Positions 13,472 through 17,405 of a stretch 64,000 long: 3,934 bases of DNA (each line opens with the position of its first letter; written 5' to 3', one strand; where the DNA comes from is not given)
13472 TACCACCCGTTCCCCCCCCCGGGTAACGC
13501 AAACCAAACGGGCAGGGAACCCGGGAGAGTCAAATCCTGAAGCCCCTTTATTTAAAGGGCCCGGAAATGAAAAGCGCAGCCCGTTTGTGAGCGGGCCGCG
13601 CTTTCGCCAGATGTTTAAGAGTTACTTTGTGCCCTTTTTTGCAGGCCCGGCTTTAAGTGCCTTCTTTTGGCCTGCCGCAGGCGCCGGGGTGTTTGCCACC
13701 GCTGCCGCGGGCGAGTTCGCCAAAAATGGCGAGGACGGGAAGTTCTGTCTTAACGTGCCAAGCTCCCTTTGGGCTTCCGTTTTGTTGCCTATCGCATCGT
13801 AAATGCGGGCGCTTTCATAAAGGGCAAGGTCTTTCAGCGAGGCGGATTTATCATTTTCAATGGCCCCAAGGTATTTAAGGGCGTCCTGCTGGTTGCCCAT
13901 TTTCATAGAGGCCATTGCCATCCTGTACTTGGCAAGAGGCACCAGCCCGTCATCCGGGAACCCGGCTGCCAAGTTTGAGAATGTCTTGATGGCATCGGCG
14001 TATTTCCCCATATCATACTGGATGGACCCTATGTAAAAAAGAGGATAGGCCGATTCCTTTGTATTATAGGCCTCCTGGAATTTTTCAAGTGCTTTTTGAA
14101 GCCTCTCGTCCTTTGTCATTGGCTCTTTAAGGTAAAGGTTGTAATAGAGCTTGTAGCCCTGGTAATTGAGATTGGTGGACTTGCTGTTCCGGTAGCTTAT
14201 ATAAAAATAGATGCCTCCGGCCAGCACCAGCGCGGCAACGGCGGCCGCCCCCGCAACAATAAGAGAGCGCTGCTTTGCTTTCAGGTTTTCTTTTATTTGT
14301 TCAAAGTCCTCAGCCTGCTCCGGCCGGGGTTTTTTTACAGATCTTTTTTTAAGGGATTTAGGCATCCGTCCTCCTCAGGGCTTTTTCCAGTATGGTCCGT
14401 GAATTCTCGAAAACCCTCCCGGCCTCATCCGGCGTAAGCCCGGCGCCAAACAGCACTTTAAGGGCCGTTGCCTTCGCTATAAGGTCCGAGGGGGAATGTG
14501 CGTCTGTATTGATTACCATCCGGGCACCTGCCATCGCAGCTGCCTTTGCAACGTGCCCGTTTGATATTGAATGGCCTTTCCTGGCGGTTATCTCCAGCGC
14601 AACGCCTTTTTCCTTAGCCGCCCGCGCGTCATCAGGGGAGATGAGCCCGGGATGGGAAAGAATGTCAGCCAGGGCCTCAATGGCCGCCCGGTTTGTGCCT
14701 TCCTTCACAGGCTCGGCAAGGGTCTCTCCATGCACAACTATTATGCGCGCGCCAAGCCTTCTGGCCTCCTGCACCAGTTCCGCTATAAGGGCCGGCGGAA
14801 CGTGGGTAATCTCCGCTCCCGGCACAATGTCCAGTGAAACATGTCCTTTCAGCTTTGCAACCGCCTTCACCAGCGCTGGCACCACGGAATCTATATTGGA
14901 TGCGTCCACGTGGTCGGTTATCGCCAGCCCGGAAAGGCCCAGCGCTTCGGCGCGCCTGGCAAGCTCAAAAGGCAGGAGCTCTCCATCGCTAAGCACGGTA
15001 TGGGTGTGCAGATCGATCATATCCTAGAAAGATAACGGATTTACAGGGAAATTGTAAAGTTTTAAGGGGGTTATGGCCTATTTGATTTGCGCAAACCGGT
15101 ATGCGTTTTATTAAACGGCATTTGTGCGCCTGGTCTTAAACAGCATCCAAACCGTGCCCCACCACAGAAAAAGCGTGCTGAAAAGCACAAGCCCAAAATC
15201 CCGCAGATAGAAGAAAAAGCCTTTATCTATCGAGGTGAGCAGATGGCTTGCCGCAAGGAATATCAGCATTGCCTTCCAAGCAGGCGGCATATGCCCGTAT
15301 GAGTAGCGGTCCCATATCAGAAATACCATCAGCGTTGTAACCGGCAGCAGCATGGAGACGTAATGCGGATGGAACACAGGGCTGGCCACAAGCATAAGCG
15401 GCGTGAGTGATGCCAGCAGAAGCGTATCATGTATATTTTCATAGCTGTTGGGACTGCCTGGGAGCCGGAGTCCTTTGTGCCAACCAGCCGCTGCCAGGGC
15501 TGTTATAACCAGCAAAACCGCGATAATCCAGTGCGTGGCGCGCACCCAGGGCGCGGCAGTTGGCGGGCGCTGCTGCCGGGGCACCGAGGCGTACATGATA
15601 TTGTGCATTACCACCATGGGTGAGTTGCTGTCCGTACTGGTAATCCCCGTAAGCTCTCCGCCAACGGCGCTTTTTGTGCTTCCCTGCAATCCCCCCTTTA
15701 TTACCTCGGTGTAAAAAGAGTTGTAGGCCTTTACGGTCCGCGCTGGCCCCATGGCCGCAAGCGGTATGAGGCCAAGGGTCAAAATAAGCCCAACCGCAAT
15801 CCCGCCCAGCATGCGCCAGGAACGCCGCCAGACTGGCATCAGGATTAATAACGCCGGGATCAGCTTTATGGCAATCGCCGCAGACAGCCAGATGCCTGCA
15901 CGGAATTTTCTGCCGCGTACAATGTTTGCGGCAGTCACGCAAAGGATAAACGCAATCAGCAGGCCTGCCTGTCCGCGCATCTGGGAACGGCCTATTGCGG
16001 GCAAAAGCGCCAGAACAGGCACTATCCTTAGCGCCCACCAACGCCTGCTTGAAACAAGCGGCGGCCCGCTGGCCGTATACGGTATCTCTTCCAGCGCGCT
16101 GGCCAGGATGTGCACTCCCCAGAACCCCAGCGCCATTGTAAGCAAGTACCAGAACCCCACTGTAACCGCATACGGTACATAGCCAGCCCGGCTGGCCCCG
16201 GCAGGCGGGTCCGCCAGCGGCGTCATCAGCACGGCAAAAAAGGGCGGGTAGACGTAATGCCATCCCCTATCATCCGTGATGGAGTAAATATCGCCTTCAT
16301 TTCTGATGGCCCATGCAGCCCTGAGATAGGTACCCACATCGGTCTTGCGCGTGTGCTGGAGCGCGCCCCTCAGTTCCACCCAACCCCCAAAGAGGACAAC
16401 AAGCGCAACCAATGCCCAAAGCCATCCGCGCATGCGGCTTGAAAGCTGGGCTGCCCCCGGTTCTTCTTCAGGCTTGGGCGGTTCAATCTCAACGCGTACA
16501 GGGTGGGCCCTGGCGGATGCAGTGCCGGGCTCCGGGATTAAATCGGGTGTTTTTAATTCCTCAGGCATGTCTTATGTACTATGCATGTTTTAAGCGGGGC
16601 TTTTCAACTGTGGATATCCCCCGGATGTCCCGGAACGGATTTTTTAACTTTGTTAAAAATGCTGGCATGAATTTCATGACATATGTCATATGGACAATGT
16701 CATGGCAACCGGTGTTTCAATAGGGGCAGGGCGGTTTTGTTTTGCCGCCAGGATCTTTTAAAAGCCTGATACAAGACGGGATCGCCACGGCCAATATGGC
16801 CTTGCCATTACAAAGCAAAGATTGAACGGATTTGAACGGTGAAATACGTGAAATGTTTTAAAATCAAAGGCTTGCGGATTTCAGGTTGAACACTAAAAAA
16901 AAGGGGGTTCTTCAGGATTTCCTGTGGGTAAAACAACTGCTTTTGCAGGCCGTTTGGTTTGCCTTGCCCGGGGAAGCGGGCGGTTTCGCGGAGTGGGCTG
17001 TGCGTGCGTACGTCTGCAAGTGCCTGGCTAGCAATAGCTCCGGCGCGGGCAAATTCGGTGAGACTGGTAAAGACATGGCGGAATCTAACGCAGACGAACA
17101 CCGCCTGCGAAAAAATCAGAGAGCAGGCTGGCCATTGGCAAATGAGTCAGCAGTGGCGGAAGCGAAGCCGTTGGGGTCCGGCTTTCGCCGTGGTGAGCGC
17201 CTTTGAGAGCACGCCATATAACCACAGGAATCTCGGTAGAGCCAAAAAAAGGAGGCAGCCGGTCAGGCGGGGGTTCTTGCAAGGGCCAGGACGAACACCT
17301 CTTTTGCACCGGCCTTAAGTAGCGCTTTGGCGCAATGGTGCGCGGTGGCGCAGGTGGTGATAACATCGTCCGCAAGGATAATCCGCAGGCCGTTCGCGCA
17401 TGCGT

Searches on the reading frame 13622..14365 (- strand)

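Call 36: search_protein_families(library=pfam, proteins=[window:13622-14365:-])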
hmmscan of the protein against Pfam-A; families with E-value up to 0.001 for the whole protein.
window:13622-14365:- (247 aa): 6 families
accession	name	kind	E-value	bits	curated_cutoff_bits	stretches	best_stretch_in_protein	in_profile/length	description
PF13174.12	TPR_6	-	2.7e-11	43.8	26.3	0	181-212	2-33/33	Tetratricopeptide repeat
PF07719.23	TPR_2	-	2.1e-09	37.2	27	0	107-130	2-25/34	Tetratricopeptide repeat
PF09976.15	TPR_21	-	2.8e-07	30.9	25.5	1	41-173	14-143/193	Tetratricopeptide repeat-like domain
PF14559.12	TPR_19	-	8.9e-07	29.6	25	0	118-172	3-54/68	Tetratricopeptide repeat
PF13428.12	TPR_14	-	2.6e-05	24.9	23.5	0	181-214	3-36/44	Tetratricopeptide repeat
PF00515.34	TPR_1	-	0.00017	21.7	27.8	0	108-130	3-25/34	Tetratricopeptide repeat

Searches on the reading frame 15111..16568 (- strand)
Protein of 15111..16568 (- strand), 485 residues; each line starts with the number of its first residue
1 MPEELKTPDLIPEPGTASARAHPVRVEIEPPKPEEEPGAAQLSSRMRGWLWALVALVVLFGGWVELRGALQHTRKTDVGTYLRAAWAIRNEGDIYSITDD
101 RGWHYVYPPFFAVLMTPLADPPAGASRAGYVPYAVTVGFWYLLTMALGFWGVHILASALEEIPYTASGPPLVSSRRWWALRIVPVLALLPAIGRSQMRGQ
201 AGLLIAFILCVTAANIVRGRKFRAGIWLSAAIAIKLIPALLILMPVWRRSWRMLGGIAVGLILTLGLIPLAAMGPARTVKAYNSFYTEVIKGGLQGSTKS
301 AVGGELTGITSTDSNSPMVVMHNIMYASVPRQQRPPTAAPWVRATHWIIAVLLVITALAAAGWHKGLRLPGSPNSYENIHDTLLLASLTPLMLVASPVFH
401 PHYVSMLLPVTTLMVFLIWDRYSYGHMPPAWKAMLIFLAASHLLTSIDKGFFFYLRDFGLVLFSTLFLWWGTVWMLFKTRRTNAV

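Call 17: find_encoding_contigs(protein=window:15111-16568:-, flank=10000, max_places=10)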
Protein window:15111-16568:- (485 aa): 6 contigs read that carry it; 1 place shown.
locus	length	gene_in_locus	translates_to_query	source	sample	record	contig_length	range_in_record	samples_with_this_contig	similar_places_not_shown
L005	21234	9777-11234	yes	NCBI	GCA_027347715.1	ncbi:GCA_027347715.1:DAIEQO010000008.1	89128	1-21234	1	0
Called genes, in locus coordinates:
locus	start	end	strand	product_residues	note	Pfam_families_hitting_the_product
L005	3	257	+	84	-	?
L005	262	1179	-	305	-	PF00892:EamA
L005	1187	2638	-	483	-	PF00282:Pyridoxal_deC, PF01041:DegT_DnrJ_EryC1, PF00266:Aminotran_5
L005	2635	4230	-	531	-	PF00682:HMGL-like, PF22617:HCS_D2, PF08502:LeuA_dimer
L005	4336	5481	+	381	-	PF00266:Aminotran_5, PF00155:Aminotran_1_2 (faint), PF01053:Cys_Met_Meta_PP (weak)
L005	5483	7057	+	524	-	PF00389:2-Hacid_dh, PF02826:2-Hacid_dh_C, PF19304:PGDH_inter, PF01842:ACT (weak)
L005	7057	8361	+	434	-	PF00709:Adenylsucc_synt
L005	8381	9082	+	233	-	PF18912:DZR_2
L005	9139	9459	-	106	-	-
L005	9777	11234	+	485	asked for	PF09594:GT87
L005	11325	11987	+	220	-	PF01876:RNase_P_p30 (faint), PF02811:PHP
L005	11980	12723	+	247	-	PF09976:TPR_21 (weak), PF13174:TPR_6 (faint), PF07719:TPR_2 (faint), PF14559:TPR_19 (faint)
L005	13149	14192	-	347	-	PF01464:SLT, PF01476:LysM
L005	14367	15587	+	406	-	PF07690:MFS_1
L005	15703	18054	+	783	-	PF07244:POTRA (weak), PF08478:POTRA_1 (faint), PF25282:POTRA1_3_Toc75 (faint), PF07244:POTRA, PF08479:POTRA_2 (weak), PF07244:POTRA, PF01103:Omp85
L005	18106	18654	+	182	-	PF03938:OmpH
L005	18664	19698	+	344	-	PF04613:LpxD, PF25084:LbH_EIF2B (faint), PF25087:GMPPB_C (weak), PF14602:Hexapep_2 (faint), PF00132:Hexapep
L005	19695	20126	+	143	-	PF22817:ApeP-like, PF07977:FabA, PF22818:ApeI-like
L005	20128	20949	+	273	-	PF00132:Hexapep (weak), PF25084:LbH_EIF2B (faint), PF25087:GMPPB_C, PF00132:Hexapep, PF13720:Acetyltransf_11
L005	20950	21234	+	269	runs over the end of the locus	PF17930:LpxI_N, PF06230:LpxI_C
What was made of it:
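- Checked: One public gene call lies inside copy B: L005 9139-9459, which by my coordinate conversion is window 16886-17206 (106 aa, no Pfam hit, call 17).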

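Call 24: find_homologous_proteins(query=window:15111-16568:-, max_evalue=1e-20)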
Query window:15111-16568:- (485 aa): 176 proteins with E <= 1e-20 among 8000 candidates; the best 120 are listed.
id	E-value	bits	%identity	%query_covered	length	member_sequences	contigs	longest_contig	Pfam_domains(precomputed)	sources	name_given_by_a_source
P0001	0.0e+0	1086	99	100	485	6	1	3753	PF09594.17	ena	-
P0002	6.8e-246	835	78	99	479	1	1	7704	PF09594.17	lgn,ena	-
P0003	3.9e-179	615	61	92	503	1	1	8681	PF09594.17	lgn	-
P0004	2.1e-178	612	63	93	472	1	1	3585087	PF09594.17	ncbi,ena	-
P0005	7.6e-157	541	55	91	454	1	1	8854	PF09594.17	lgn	-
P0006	6.0e-155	535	57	87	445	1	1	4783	PF09594.17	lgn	-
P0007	1.6e-154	533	55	87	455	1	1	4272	PF09594.17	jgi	jgi:alpha-1,2-mannosyltransferase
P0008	1.4e-152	527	55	93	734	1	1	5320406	PF09594.17,PF10111.15,PF13641.13,PF00535.33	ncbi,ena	-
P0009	8.8e-152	524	56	88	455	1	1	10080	PF09594.17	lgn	-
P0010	1.9e-151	523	55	88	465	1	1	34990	PF09594.17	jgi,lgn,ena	jgi:hypothetical protein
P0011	2.3e-151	523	55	89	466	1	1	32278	PF09594.17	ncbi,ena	-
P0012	6.2e-151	522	54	93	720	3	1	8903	PF09594.17,PF10111.15,PF13641.13,PF00535.33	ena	-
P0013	6.4e-151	522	55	87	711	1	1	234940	PF09594.17,PF00535.33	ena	-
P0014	6.8e-151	522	56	89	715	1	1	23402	PF09594.17,PF13641.13,PF00535.33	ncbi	-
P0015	2.3e-150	520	57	86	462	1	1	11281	PF09594.17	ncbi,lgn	-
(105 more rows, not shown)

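Call 25: find_encoding_contigs(protein=P0002, flank=10000, max_places=5)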
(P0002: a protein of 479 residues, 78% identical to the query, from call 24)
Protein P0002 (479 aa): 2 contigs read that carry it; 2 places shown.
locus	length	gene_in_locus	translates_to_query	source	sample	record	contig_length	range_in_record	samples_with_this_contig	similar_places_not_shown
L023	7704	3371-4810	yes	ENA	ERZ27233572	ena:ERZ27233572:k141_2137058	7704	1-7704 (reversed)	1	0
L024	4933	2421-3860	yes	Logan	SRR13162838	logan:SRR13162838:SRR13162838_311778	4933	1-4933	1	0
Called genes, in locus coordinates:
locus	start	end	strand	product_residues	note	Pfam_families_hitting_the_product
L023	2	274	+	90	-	?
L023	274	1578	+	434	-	PF00709:Adenylsucc_synt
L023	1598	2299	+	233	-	PF18912:DZR_2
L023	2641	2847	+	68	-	PF09957:VapB_antitoxin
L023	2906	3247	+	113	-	PF01850:PIN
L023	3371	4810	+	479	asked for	PF09594:GT87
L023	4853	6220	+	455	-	PF04909:Amidohydro_2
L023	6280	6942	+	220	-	PF01876:RNase_P_p30 (weak), PF02811:PHP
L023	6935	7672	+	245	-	PF14559:TPR_19 (faint), PF07719:TPR_2 (faint), PF13174:TPR_6 (faint)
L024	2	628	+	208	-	?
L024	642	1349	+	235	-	PF18912:DZR_2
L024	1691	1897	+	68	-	PF09957:VapB_antitoxin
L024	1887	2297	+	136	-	PF01850:PIN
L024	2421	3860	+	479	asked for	PF09594:GT87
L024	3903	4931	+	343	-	?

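Call 26: find_encoding_contigs(protein=P0004, flank=10000, max_places=5)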
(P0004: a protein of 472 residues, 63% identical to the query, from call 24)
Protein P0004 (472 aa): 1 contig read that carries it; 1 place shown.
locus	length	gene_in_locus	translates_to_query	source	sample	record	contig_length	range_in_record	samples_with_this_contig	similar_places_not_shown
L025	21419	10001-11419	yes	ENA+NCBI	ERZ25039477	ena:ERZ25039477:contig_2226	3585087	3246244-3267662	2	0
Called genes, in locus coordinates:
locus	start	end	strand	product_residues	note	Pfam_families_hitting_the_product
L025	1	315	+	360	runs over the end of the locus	PF13384:HTH_23, PF13518:HTH_28, PF13551:HTH_29, PF13565:HTH_32, PF13358:DDE_3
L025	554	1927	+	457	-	PF01609:DDE_Tnp_1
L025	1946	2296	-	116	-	-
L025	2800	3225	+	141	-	PF03479:PCC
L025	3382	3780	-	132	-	PF13495:Phage_int_SAM_4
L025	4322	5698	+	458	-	PF13701:DDE_Tnp_1_4, PF01609:DDE_Tnp_1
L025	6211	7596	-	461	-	PF08521:2CSK_N, PF26769:HAMP_PhoQ, PF00512:HisKA, PF02518:HATPase_c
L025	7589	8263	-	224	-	PF00072:Response_reg, PF00486:Trans_reg_C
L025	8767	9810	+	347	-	PF13439:Glyco_transf_4, PF13579:Glyco_trans_4_4, PF20706:GT4-conflict, PF00534:Glycos_transf_1, PF13692:Glyco_trans_1_4, PF13524:Glyco_trans_1_2 (weak)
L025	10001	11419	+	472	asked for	PF09594:GT87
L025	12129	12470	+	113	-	PF01253:SUI1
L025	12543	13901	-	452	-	PF01266:DAO (faint), PF07992:Pyr_redox_2, PF13738:Pyr_redox_3, PF13434:Lys_Orn_oxgnase (faint), PF00070:Pyr_redox, PF02852:Pyr_redox_dim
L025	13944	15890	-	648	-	PF00033:Cytochrome_B, PF13631:Cytochrom_B_N_2, PF00032:Cytochrom_B_C, PF02433:FixO (faint), PF00034:Cytochrom_C, PF13442:Cytochrome_CBB3, PF00034:Cytochrom_C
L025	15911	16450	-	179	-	PF00355:Rieske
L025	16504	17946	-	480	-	PF00361:Proton_antipo_M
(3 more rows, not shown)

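Call 44: find_encoding_contigs(protein=P0001, flank=10000, max_places=10)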
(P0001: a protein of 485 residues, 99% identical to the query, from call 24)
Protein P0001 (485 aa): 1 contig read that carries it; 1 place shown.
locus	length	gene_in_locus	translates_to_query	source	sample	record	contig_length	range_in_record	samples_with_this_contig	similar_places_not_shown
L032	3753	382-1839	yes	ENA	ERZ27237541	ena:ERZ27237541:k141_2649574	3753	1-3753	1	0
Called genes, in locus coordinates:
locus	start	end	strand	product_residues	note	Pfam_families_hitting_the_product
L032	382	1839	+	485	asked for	PF09594:GT87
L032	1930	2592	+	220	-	PF01876:RNase_P_p30 (faint), PF02811:PHP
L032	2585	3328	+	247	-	PF09976:TPR_21 (weak), PF13174:TPR_6 (faint), PF07719:TPR_2 (faint), PF14559:TPR_19 (faint)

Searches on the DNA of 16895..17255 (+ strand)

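Call 78: search_dna_similar(query=window:16895-17255:+, collection=plasmids, mode=distant, max_evalue=0.01, max_rows=8)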
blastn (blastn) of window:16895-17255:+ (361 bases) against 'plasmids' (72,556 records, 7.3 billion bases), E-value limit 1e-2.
No match.
